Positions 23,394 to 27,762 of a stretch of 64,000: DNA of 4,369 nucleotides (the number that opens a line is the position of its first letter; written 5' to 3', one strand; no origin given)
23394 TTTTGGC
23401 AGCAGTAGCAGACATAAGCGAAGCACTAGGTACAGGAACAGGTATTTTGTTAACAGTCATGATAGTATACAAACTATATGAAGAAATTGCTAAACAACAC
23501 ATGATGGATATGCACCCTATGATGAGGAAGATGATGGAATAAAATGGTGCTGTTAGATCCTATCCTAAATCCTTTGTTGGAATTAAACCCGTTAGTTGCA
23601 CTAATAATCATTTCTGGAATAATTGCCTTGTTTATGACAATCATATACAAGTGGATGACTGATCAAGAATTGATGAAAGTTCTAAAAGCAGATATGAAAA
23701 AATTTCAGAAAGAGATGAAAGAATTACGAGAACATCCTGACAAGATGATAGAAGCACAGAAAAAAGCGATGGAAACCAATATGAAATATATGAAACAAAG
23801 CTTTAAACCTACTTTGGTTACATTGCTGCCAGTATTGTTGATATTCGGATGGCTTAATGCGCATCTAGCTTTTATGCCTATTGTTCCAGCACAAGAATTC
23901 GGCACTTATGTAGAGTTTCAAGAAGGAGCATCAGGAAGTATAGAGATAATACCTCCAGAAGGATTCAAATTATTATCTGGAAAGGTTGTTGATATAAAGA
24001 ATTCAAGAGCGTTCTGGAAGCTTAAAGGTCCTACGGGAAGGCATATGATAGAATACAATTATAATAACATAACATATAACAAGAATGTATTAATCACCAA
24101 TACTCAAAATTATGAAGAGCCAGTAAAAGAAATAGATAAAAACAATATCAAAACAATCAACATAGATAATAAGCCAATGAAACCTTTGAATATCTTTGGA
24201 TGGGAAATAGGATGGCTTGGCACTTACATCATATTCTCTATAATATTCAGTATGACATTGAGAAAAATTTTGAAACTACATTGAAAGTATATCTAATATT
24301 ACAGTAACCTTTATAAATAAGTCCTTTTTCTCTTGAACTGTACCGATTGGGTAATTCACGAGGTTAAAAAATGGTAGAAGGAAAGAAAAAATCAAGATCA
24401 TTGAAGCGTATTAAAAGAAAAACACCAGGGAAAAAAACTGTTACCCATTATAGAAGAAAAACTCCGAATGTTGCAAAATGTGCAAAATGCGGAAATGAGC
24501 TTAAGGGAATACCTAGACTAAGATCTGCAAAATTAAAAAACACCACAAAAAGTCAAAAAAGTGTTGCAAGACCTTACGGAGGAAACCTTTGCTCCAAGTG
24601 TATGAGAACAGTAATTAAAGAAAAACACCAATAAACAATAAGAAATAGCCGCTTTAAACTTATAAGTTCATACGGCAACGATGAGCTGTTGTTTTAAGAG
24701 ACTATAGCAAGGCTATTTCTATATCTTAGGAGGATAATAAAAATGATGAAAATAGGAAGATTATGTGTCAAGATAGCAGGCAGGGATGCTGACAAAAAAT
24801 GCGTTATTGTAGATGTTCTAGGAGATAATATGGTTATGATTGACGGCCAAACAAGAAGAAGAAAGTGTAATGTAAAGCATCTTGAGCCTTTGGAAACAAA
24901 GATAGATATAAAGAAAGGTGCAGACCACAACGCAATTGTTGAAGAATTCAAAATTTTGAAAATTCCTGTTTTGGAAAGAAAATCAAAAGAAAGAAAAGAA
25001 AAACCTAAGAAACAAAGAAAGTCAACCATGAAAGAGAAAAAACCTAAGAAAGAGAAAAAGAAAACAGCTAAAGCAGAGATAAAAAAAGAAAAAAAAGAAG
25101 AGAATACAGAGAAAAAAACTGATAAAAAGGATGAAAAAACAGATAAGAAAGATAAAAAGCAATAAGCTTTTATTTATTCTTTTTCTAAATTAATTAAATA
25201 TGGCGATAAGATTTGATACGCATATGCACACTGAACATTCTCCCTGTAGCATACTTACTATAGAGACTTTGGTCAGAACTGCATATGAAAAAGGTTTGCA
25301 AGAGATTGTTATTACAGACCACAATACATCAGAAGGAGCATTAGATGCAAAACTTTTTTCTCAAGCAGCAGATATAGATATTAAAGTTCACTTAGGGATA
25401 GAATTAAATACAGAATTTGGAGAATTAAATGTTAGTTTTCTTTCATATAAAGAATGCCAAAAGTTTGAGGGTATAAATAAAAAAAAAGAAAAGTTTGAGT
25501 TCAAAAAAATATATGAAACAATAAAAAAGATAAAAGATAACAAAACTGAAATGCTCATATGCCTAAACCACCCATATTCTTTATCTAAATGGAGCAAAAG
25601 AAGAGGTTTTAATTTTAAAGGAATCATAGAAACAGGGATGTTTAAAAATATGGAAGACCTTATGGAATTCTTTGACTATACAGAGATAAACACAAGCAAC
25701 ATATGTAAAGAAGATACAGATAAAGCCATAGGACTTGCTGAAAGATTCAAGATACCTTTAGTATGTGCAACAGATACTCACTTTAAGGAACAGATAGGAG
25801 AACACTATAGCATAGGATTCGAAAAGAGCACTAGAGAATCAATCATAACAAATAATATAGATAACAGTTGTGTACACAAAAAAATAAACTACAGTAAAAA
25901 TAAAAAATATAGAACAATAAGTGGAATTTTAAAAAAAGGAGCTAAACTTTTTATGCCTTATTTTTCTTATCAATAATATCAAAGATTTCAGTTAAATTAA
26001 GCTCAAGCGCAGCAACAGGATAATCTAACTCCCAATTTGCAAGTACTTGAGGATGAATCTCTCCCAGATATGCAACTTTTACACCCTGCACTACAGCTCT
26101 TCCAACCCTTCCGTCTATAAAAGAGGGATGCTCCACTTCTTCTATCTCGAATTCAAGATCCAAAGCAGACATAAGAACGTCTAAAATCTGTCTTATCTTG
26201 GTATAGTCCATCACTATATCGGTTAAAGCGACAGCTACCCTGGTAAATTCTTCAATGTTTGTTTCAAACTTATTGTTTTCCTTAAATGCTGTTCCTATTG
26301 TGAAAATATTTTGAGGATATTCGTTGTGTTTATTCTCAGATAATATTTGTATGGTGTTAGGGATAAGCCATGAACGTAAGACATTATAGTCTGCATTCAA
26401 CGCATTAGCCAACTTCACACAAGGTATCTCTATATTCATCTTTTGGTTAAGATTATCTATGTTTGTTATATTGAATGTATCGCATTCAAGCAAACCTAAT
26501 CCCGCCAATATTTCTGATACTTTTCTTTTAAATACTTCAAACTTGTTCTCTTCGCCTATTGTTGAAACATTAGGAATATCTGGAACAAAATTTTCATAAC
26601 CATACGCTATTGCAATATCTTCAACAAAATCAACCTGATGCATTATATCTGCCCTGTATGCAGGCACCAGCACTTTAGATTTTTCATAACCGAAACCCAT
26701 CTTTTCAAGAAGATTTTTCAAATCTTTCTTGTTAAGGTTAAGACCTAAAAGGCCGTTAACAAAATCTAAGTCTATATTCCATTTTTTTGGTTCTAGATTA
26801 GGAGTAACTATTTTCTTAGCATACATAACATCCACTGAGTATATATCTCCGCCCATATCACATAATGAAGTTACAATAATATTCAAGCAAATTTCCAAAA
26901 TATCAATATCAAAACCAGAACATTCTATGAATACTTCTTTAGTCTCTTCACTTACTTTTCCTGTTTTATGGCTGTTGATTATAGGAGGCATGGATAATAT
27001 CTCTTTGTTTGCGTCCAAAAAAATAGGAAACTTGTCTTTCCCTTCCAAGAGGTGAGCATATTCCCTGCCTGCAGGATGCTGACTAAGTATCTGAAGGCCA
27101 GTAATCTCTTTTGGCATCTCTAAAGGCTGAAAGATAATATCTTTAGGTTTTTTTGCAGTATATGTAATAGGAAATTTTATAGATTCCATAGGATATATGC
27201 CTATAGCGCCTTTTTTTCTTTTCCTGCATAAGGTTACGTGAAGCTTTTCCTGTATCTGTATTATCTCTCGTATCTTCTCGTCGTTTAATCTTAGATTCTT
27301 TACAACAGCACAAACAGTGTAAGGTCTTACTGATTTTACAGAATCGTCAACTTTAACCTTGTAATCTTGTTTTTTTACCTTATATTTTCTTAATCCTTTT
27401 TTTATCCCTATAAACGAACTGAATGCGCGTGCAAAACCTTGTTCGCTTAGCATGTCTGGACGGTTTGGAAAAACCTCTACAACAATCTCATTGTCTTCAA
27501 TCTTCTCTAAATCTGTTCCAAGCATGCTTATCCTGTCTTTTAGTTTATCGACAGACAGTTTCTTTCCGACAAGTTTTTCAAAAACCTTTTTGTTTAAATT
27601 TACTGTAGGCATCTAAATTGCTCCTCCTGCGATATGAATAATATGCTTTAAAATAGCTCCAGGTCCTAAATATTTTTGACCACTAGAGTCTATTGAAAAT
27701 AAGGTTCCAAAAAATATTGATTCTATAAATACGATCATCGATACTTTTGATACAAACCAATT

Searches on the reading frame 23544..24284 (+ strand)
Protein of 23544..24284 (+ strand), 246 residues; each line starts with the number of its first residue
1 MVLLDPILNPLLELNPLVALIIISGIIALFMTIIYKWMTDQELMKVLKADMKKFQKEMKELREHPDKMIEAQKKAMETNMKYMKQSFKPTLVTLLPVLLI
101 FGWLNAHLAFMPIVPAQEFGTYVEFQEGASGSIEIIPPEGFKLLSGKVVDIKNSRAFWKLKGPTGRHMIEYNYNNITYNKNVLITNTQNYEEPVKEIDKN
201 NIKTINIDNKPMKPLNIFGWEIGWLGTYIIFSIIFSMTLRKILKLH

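Call 62: search_protein_families(library=pfam, proteins=[window:23544-24284:+], max_evalue=0.00001)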
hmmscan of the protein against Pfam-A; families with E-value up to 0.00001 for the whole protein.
window:23544-24284:+ (246 aa): 1 family
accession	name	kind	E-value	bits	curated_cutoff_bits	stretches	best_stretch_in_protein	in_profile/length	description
PF01956.21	EMC3_TMCO1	-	6.8e-17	62.2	27.1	1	6-110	2-114/169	Integral membrane protein EMC3/TMCO1-like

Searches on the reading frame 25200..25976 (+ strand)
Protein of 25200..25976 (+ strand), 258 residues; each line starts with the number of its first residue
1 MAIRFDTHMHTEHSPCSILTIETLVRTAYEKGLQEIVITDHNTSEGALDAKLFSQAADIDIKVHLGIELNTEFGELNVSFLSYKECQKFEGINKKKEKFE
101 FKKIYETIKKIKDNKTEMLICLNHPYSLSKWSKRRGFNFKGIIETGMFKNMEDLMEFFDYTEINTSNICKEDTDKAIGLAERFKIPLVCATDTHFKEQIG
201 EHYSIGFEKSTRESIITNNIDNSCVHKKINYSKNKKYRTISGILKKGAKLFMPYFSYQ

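Call 41: search_protein_families(library=pfam, proteins=[window:25200-25976:+], max_evalue=0.00001)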
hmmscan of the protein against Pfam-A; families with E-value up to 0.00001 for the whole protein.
window:25200-25976:+ (258 aa): 1 family
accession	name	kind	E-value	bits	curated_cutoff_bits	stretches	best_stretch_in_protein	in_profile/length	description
PF02811.25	PHP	-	8.9e-12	46.1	26.4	1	6-106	1-90/164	PHP domain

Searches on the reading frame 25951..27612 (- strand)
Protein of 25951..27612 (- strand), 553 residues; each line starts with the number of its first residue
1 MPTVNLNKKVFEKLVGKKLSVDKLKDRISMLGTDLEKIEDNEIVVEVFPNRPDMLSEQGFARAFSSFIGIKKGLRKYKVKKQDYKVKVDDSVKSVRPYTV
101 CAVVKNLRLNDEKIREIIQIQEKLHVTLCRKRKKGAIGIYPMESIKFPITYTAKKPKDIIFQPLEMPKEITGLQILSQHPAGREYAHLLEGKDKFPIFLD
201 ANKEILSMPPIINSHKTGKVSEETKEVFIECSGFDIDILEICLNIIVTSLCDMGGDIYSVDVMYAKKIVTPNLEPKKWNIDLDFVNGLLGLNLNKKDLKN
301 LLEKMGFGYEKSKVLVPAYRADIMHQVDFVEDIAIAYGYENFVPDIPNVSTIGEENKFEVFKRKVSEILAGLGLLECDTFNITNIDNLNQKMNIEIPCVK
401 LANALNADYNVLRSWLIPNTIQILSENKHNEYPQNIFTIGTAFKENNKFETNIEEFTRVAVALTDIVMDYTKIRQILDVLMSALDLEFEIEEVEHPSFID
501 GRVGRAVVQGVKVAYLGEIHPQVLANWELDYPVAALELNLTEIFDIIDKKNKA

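Call 41: search_protein_families(library=pfam, proteins=[window:25951-27612:-], max_evalue=0.00001)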
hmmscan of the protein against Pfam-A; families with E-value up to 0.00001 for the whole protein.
window:25951-27612:- (553 aa): 2 families
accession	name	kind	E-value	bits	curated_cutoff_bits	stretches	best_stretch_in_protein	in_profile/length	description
PF17759.6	tRNA_synthFbeta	-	8e-36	124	22.4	1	347-540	6-214/214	Phenylalanyl tRNA synthetase beta chain CLM domain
PF03484.21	B5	-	7.5e-24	84.1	28.6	1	280-339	3-67/67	tRNA synthetase B5 domain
